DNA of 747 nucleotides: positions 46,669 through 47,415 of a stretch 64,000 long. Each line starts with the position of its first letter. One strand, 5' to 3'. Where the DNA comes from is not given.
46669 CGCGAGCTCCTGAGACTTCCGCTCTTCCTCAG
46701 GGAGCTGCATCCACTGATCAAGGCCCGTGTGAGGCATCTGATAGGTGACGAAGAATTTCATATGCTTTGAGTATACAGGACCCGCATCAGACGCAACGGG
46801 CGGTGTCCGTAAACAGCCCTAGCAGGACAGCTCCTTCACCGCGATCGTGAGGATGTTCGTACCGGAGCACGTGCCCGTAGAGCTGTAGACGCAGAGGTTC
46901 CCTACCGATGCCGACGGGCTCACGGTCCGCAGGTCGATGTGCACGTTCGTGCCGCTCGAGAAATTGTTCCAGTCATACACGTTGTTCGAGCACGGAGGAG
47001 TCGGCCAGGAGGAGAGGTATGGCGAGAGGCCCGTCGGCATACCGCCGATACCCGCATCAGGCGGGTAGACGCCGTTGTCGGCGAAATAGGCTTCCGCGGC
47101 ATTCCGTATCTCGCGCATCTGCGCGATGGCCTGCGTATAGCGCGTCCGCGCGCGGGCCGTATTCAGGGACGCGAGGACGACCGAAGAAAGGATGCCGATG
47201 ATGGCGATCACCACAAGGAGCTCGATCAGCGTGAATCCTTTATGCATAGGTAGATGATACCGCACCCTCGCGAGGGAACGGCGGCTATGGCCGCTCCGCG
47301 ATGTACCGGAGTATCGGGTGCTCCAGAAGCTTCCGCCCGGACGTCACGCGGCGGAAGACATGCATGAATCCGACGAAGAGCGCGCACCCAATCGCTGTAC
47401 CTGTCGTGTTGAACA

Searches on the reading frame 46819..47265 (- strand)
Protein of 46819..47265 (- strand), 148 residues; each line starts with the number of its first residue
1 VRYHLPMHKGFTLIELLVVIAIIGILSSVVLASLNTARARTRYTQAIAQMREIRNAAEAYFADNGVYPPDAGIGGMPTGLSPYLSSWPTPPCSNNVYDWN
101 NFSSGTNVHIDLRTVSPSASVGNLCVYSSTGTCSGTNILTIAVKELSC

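Call 72: search_protein_families(library=pfam, proteins=[window:46819-47265:-], max_evalue=0.01)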
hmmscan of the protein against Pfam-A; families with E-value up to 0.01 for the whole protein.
window:46819-47265:- (148 aa): 1 family
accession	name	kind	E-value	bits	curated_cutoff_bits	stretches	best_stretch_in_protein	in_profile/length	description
PF07963.17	N_methyl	-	4.8e-09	35.9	21.2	1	8-31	4-27/27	Prokaryotic N-terminal methylation motif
